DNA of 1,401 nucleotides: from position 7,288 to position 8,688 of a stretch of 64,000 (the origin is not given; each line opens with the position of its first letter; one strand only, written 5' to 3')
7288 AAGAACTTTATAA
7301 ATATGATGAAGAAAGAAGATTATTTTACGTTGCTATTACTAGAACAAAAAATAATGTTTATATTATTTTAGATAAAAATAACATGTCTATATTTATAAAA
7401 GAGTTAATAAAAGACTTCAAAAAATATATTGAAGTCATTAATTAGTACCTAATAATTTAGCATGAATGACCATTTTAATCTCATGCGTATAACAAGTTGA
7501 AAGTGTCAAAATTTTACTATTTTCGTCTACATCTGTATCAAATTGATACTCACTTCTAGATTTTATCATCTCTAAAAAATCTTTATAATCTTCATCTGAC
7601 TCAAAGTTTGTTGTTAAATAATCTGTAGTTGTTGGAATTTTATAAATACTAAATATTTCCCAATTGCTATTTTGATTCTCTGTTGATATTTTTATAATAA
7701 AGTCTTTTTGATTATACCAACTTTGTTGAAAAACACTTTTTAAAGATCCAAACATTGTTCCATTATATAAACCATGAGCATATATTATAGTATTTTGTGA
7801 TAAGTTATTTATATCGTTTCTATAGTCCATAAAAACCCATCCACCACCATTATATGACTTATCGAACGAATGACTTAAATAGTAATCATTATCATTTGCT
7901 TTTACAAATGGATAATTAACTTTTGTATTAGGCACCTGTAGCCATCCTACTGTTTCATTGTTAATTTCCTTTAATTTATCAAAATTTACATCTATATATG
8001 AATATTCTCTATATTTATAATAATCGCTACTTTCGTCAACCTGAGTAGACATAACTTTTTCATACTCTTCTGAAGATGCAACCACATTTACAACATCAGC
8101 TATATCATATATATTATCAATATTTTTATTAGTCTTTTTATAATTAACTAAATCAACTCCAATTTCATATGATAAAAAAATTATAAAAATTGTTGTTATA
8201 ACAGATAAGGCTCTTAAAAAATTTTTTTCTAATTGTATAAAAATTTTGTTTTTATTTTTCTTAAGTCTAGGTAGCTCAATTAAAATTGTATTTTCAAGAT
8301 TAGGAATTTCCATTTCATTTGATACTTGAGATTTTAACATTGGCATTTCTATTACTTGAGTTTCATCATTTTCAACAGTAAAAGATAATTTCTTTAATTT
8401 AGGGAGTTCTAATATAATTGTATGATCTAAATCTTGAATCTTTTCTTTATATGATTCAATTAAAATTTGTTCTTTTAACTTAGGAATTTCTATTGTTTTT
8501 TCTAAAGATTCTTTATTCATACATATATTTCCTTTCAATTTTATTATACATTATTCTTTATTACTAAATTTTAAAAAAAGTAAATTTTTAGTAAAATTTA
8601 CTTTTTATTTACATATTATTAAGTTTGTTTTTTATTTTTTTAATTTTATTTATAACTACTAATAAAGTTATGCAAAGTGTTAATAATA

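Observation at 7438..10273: Sortase B locus: NPQTF-anchored surface protein followed by an SrtB carrying a repetitive cytoplasmic N-terminal extension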

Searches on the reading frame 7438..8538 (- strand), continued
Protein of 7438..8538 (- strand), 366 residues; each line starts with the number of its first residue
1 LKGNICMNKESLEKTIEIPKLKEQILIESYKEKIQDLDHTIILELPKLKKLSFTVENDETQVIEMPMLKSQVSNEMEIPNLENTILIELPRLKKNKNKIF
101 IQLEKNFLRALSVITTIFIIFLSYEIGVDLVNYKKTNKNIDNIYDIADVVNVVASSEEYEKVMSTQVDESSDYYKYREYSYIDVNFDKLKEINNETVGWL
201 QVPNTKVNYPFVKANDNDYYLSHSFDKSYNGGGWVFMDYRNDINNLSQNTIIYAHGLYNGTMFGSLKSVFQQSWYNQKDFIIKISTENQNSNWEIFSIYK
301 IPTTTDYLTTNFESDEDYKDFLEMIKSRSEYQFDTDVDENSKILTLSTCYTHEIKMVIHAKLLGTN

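Call 26: find_related_loci(query=window:7438-8520:-, collection=genome_contigs, flank=6000)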
Query window:7438-8520:- (360 aa) in genome_contigs; peptide patterns used: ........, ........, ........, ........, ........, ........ (x = any residue, [..] = any of these).
599 stretches matched a pattern (row limit reached: there are more); 302 encode a relative of the query (tblastn E <= 1e-3); the best 80 are kept; 80 distinct loci.
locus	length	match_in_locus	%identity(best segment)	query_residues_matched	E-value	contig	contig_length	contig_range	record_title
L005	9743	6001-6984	50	1-358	2e-109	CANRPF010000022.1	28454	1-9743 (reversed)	MAG: uncultured Bacilli bacterium isolate Lapin-019__bin41 genome assembly, contig: Lapin-019__NODE_933_length_28454_cov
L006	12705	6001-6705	54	128-357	3e-77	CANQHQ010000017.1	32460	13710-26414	MAG: uncultured Bacilli bacterium isolate Lapin-030__bin17 genome assembly, contig: Lapin-030__NODE_1934_length_32460_co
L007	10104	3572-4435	45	57-357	1e-76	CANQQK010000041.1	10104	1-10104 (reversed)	MAG: uncultured Bacilli bacterium isolate Lapin-011__bin56 genome assembly, contig: Lapin-011__NODE_7476_length_10104_co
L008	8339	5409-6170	50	111-357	2e-76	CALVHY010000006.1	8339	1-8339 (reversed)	MAG: uncultured Bacilli bacterium isolate E07__bin303 genome assembly, contig: E07__k127_2077188, whole genome shotgun s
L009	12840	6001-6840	49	86-357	1e-76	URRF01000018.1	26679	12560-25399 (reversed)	uncultured Mollicutes bacterium isolate UMGS1266 genome assembly, contig: NODE_324_length_26679_cov_10.195125, whole gen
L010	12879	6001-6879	43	61-357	5e-75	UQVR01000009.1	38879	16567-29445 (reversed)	uncultured Tenericutes bacterium isolate UMGS686 genome assembly, contig: NODE_635_length_38879_cov_22.306486, whole gen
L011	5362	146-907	50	111-357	6e-75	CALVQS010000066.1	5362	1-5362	MAG: uncultured Bacilli bacterium isolate BRZ_V__bin2 genome assembly, contig: BRZ_V__NODE_23405_length_5362_cov_14.2754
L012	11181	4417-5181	50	107-357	9e-75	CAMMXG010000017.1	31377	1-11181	MAG: uncultured Mycoplasma sp. isolate ERR4968593_bin.11_MetaWRAP_v1.1_MAG genome assembly, contig: NODE_732_length_3137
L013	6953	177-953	49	102-357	2e-74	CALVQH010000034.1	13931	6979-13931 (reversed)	MAG: uncultured Bacilli bacterium isolate BRZ_HC__bin52 genome assembly, contig: BRZ_HC__NODE_2835_length_13931_cov_6.22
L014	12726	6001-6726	51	121-357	4e-74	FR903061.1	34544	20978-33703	Mycoplasma sp. CAG:776 genomic scaffold, scf20, whole genome shotgun sequence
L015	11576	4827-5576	52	107-357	5e-74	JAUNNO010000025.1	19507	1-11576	MAG: bacterium isolate S32M_St_metabat_59 NODE_1782_length_19507_cov_11.171293, whole genome shotgun sequence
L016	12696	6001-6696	55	128-357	4e-74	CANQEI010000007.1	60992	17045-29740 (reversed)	MAG: uncultured Clostridia bacterium isolate Lapin-007__bin3 genome assembly, contig: Lapin-007__NODE_95_length_60992_co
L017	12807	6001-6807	46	88-357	5e-74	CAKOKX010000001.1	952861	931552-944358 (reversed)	MAG: uncultured Bacilli bacterium isolate REFINED_METABAT215_TOP10_CONTIGS_1500_ASSEMBLY_K77_MERGED__Hadza_MoBio_hadza-I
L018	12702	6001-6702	49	125-357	5e-73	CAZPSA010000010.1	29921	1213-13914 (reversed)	MAG TPA_asm: uncultured Clostridium sp. isolate SRP313737_co1_171 genome assembly, contig: NODE_2448_length_29921_cov_9.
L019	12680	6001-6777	50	102-357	4e-73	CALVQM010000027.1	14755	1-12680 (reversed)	MAG: uncultured Bacilli bacterium isolate BRZ_NT__bin122 genome assembly, contig: BRZ_NT__NODE_5017_length_14755_cov_5.3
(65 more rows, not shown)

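Call 46: predict_structure(alignment_id=A4)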
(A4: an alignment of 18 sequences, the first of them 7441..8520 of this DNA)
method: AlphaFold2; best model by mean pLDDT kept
length: 360 residues; sequences in the alignment: 18
mean_pLDDT: 68.9   pTM: 0.60
mean pLDDT of the five models: 68.9, 67.0, 66.3, 63.3, 61.0
residues with pLDDT >= 90: 73; 70-90: 147; 50-70: 34; < 50: 106
segments of 3 or more residues with pLDDT < 50: 1-21, 23-87, 149-162, 165-168
pLDDT, mean of each block of 10 residues (from residue 1): 28 41 48 39 29 32 30 35 44 74 90 91 80 80 64 41 48 71 85 86 81 70 67 85 84 66 82 86 90 89 91 95 90 93 84 90
secondary structure, 60 per line:
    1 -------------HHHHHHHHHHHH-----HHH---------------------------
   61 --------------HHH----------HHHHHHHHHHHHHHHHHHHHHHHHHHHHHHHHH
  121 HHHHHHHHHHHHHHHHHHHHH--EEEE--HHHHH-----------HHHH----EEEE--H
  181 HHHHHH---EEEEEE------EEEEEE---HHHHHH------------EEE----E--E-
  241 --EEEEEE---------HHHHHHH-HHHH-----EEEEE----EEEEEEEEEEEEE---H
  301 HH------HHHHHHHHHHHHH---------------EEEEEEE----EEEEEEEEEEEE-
elements in order: H14-25 H88-141 E144-147 H150-154 H166-169 E174-177 H180-186 E190-195 E202-207 H211-216 E229-231 E243-248 H258-264 H266-269 E275-279 E284-296 H309-321 E337-343 E348-359

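Call 57: search_protein_families(library=pfam, proteins=[L001:1677-3161:+, L002:6457-7914:+], max_evalue=0.001)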
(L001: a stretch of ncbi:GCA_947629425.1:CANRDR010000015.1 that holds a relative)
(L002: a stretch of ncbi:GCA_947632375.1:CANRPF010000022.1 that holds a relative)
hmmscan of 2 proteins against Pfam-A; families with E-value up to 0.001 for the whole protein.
L001:1677-3161:+ (494 aa): 0 families

L002:6457-7914:+ (485 aa): 0 families

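Call 63: fold_search(model_id=the predicted structure, library=pdb)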
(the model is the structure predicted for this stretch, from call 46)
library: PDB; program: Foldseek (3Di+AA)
matches with E <= 10: 312; with E <= 0.001: 123
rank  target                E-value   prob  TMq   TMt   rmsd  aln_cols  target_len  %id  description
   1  5yfk                  1.8e-18  1.00  0.49  0.81   5.0       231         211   27  X-ray structure of a mutant form C232S of Clostridium perfringens sortase B (released 2017-10-18)
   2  4lfd_A                2.5e-18  1.00  0.46  0.75   2.3       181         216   36  Staphylococcus aureus sortase B-substrate complex (released 2014-02-12)
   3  1ng5_A                3.1e-18  1.00  0.46  0.77   2.3       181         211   37  2.0 A crystal structure of Staphylococcus aureus Sortase B (released 2003-09-23)
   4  2oqw                  3.9e-18  1.00  0.51  0.85   6.3       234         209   33  The crystal structure of sortase B from B.anthracis in complex with AAEK1 (released 2007-06-19)
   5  5b23_A                4.4e-18  1.00  0.47  0.89   1.8       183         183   32  X-ray Structure of Clostridium Perfringens Sortase B (released 2016-12-28)
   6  4ux7_A                6.2e-18  1.00  0.45  0.77  12.9       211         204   34  Structure of a Clostridium difficile sortase (released 2015-04-01)
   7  2oqz                  8.3e-18  1.00  0.45  0.74  10.8       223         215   36  The crystal structure of sortase B from B.anthracis in complex with AAEK2 (released 2007-06-19)
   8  1rz2                  1.2e-17  1.00  0.45  0.74   2.2       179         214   41  1.6A crystal structure of the protein BA4783/Q81L49 (similar to sortase B) from Bacillus anthracis. (released 2004-07-06)
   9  1qx6                  1.9e-17  1.00  0.46  0.76   2.1       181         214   36  Crystal structure of Sortase B complexed with E-64 (released 2004-04-06)
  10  1qwz                  3.5e-17  1.00  0.46  0.69   2.4       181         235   36  Crystal structure of Sortase B from S. aureus complexed with MTSET (released 2004-04-06)
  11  1ng5_B                2.2e-16  1.00  0.45  0.76   2.4       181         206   36  2.0 A crystal structure of Staphylococcus aureus Sortase B (released 2003-09-23)
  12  5jcv                  5.9e-16  1.00  0.44  0.88   2.9       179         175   34  Sortase B from Listeria monocytogenes. (released 2016-04-27)
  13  6kyc                  8.3e-16  1.00  0.43  0.81   1.8       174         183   38  Structure of the S207A mutant of Clostridium difficile sortase B (released 2020-02-19)
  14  6kyd                  1.2e-15  1.00  0.42  0.80   2.2       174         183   39  Structure of the R217A mutant of Clostridium difficile sortase B (released 2020-02-19)
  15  5gyj                  2.8e-15  1.00  0.42  0.81   2.0       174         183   38  Structure of catalytically active sortase from Clostridium difficile (released 2017-01-04)
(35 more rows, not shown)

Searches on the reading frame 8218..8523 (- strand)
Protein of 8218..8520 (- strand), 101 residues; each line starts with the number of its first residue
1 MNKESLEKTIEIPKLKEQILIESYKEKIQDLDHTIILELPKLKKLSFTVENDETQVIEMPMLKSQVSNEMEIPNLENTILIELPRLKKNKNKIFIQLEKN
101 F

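Call 10: search_protein_families(library=pfam, proteins=[window:8218-8520:-], max_evalue=10)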
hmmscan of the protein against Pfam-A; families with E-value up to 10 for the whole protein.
seq(101 aa): 2 families
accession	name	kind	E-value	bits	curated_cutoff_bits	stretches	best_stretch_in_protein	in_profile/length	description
PF02542.21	YgbB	-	0.0086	16.9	26.7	2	20-59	83-122/155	YgbB family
PF12630.12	Pox_polyA_pol_N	-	0.026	15.3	27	1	56-98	19-59/108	Poxvirus poly(A) polymerase N-terminal domain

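Call 15: find_homologous_proteins(query=window:8218-8520:-, max_evalue=10)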
Query seq(101 aa): 11 candidates shared short words with the query, none scored E <= 10.

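Call 27: search_protein_representatives(alignment_id=A3)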
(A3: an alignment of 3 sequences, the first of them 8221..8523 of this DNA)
Query: 3 sequences, 92 profile positions. Proteins with E-value up to 0.001 (for the whole library): 4; up to 1e-10: 1; up to 1e-30: 0. The best 4 are listed.
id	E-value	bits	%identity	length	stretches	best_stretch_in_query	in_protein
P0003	9.1e-20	86.8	-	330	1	1-92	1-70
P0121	1.5e-07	47.6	-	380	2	3-90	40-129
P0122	4.8e-05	39.6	-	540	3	6-92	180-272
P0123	7.6e-04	35.8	-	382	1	3-89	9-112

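Call 50: find_encoding_contigs(protein=P0122, flank=6000, max_places=2)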
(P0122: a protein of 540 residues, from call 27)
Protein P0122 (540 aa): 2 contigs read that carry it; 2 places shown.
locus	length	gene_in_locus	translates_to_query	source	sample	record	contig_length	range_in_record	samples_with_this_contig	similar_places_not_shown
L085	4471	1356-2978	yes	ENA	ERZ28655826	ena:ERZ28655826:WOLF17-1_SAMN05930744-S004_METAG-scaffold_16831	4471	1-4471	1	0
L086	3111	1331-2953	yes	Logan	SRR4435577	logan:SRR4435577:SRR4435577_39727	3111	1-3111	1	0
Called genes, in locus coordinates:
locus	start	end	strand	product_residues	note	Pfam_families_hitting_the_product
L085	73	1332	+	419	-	PF00963:Cohesin, PF12733:Cadherin-like (weak)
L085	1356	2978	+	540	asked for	PF04203:Sortase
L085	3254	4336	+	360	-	PF01098:FTSW_RODA_SPOVE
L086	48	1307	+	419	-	PF00963:Cohesin, PF12733:Cadherin-like (weak)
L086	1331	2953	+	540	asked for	PF04203:Sortase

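Call 51: find_encoding_contigs(protein=P0121, flank=6000, max_places=2)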
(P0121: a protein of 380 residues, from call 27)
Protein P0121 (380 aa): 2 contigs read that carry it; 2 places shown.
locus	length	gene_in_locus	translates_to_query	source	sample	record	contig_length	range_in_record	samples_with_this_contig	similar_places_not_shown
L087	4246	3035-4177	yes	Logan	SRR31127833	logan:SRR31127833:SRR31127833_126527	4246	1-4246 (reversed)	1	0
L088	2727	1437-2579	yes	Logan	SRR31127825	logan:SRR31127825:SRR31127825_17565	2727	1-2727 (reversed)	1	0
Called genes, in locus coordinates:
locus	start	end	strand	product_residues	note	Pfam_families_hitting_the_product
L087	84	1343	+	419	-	PF13484:Fer4_16 (faint), PF00037:Fer4 (faint), PF12800:Fer4_4 (faint), PF12837:Fer4_6 (faint), PF02906:Fe_hyd_lg_C, PF02256:Fe_hyd_SSU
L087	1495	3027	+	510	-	-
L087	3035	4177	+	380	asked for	PF04203:Sortase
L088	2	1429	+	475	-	?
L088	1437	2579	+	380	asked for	PF04203:Sortase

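Call 52: find_encoding_contigs(protein=P0123, flank=6000, max_places=2)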
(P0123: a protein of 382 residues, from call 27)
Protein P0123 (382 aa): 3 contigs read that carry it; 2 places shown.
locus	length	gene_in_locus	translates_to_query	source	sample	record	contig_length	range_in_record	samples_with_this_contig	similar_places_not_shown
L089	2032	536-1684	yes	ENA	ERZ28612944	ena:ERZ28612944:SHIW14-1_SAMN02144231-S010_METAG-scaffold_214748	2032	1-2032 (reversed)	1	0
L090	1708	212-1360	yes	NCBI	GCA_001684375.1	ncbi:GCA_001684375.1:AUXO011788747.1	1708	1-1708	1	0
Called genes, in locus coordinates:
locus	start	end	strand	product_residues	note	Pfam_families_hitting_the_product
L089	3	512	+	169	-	?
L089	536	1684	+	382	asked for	PF04203:Sortase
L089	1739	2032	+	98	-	?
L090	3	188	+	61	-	?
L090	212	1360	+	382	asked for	PF04203:Sortase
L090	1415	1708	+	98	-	?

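Call 67: search_protein_families(library=ncbifam, proteins=[window:8218-8520:-], max_evalue=10)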
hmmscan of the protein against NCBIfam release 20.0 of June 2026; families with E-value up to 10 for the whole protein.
seq(101 aa): 1 family
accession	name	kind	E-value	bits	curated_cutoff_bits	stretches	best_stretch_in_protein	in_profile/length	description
TIGR00151.1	ispF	equivalog_domain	0.035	14.2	116.45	1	20-60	82-122/155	2-C-methyl-D-erythritol 2,4-cyclodiphosphate synthase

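Call 68: find_related_loci(query=A3, collection=metagenome_contigs, flank=5000)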
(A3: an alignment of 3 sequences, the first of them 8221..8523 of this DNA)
Query A3 (101 aa) in metagenome_contigs; peptide patterns used: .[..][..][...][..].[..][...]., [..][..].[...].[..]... (x = any residue, [..] = any of these).
419 stretches matched a pattern, but none encodes a relative of the query by tblastn (E <= 1e-3).
